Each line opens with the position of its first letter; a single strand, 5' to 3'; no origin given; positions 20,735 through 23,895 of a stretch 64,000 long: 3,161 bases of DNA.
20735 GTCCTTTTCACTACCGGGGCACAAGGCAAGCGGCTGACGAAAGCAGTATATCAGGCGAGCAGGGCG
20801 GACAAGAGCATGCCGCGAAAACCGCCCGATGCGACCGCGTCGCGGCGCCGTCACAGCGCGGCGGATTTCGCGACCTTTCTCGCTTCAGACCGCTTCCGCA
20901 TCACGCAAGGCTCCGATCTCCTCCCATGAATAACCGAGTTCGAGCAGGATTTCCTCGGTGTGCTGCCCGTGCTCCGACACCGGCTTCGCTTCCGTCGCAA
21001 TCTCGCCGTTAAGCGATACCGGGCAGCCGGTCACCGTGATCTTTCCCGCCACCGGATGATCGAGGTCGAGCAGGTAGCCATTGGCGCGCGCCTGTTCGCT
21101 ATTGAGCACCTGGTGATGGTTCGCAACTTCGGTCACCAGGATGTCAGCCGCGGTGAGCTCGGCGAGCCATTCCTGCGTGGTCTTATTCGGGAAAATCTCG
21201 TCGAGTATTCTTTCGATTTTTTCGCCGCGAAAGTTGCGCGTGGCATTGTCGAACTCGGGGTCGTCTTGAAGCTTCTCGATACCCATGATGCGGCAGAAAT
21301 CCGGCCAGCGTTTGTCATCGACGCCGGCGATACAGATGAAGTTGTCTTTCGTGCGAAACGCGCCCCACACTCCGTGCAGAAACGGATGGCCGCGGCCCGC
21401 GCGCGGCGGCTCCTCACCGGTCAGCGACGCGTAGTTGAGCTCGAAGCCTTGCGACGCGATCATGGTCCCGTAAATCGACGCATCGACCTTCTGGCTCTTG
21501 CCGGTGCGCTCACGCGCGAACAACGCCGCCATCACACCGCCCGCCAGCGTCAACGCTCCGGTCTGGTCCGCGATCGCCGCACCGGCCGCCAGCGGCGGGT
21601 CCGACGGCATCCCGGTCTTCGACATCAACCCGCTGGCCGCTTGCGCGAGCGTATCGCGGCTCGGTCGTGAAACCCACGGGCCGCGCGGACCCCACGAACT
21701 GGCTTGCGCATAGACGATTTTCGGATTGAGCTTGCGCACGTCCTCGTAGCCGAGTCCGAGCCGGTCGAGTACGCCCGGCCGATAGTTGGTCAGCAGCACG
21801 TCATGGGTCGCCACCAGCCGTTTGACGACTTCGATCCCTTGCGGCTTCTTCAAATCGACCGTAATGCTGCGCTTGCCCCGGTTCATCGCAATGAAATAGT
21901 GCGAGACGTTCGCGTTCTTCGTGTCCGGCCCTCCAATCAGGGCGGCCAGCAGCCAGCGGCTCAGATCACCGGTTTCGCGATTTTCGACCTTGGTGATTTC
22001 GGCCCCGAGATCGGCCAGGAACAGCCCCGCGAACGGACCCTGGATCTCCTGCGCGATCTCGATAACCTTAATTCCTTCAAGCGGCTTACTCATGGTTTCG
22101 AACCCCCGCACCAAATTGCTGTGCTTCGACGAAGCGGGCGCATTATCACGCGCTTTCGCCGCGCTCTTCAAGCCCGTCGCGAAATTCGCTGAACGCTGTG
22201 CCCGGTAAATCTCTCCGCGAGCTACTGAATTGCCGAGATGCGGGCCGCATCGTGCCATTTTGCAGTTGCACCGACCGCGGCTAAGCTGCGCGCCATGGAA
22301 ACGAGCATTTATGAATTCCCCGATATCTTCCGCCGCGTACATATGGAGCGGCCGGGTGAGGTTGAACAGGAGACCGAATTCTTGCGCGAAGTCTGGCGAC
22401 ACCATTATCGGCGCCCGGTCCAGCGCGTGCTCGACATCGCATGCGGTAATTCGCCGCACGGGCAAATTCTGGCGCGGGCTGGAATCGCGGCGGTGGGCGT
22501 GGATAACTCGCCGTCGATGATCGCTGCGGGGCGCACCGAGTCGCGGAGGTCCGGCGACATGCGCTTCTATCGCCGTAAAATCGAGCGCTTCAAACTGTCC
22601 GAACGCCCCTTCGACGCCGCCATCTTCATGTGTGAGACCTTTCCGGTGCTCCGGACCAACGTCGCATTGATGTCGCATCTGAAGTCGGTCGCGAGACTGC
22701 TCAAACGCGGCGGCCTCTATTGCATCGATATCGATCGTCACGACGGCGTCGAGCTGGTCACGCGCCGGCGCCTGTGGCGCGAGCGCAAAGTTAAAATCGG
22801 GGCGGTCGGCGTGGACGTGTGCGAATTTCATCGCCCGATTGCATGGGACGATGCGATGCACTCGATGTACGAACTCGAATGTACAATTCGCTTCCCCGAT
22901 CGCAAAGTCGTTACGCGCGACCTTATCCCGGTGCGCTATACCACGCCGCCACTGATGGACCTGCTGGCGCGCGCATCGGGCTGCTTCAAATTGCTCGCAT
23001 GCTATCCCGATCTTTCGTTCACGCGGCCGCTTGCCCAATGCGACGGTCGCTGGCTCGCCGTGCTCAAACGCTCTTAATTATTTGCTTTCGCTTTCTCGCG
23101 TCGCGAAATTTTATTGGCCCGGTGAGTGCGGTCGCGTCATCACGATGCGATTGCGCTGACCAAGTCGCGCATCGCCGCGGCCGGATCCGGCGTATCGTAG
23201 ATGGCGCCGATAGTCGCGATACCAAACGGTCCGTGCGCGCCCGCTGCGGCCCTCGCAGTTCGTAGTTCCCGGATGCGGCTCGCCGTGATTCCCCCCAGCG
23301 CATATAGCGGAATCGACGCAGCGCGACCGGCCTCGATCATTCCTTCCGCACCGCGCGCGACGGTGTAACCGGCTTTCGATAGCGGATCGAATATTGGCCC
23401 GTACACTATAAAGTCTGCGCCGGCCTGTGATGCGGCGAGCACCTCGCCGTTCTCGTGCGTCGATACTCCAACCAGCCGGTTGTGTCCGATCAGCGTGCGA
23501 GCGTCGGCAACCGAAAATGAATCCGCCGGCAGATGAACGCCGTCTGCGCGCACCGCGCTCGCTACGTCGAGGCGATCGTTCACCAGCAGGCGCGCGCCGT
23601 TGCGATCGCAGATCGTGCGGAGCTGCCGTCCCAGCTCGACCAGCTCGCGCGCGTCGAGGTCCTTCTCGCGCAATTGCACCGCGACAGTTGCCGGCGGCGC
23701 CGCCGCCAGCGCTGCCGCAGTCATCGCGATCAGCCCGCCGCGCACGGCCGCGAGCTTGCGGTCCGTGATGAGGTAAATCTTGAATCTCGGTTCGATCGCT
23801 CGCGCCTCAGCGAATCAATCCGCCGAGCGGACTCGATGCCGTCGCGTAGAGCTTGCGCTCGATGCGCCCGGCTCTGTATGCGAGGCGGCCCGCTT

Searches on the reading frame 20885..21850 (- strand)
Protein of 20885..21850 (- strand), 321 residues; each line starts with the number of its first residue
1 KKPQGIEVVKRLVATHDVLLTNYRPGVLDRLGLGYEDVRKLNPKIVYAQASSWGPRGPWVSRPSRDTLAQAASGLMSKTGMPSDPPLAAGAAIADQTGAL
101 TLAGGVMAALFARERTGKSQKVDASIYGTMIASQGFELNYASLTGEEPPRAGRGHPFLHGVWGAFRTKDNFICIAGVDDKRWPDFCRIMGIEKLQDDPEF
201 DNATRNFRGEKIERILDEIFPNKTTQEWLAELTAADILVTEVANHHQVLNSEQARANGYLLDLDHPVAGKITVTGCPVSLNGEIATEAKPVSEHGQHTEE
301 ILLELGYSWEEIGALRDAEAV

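Call 64: search_protein_families(library=pfam, proteins=[window:20885-21850:-], max_evalue=1)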
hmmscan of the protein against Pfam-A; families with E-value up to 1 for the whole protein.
window:20885-21850:- (321 aa): 2 families
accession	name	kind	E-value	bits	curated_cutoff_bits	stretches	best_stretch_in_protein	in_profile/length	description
PF02515.22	CoA_transf_3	-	6.1e-80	269.5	23.3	1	1-298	70-366/366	CoA-transferase family III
PF06757.18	Ins_allergen_rp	-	0.011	16.1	23.2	1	192-241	123-172/174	Insect allergen related repeat, nitrile-specifier detoxification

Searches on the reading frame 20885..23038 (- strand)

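Call 4: search_protein_families(library=pfam, proteins=[window:20885-23038:-])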
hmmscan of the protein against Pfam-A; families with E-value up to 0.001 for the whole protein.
window:20885-23038:- (717 aa): 1 family
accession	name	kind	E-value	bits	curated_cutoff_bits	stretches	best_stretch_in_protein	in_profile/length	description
PF02515.22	CoA_transf_3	-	3.3e-105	352.7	23.3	1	320-694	1-366/366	CoA-transferase family III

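Call 5: search_protein_families(library=ncbifam, proteins=[window:20885-23038:-])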
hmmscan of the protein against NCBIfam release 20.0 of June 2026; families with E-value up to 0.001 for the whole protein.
window:20885-23038:- (717 aa): 7 families
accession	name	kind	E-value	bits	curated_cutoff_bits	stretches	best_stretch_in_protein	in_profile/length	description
NF052585.1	SucGlutTfsCaiB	equivalog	1.9e-71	240.8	750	1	315-702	3-389/394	succinate--glutarate CoA-transferase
NF003809.0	PRK05398.1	subfamily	8.4e-68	228.8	442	2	316-524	1-202/416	formyl-CoA transferase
TIGR03253.1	oxalate_frc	equivalog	4.4e-63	213.4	504.2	2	318-523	2-200/416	formyl-CoA transferase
NF041294.1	Scnl_mescCoAtase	equivalog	3.6e-61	207.4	700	1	320-686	4-368/381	succinyl-CoA:mesaconate CoA-transferase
NF008511.0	PRK11430.1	equivalog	4e-59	200.6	522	1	318-697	8-375/381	CoA:oxalate CoA-transferase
NF002914.1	PRK03525.1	equivalog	1.6e-37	129.4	413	1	319-714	9-394/400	L-carnitine CoA-transferase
TIGR04253.1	mesacon_CoA_iso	equivalog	2.2e-17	63.1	725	1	320-716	3-399/403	2-methylfumaryl-CoA isomerase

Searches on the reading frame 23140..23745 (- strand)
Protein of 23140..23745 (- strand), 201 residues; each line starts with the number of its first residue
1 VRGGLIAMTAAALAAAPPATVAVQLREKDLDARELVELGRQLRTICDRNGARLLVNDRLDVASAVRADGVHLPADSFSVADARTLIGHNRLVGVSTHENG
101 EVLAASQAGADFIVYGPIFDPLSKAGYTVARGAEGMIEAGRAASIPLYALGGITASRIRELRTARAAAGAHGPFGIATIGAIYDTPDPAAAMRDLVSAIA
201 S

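Call 22: search_protein_families(library=pfam, proteins=[window:23140-23745:-], max_evalue=0.00001)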
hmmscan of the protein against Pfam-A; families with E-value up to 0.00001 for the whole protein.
window:23140-23745:- (201 aa): 1 family
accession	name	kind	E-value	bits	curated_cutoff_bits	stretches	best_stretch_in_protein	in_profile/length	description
PF02581.23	TMP-TENI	-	1.2e-43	149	27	1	13-167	19-172/180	Thiamine monophosphate synthase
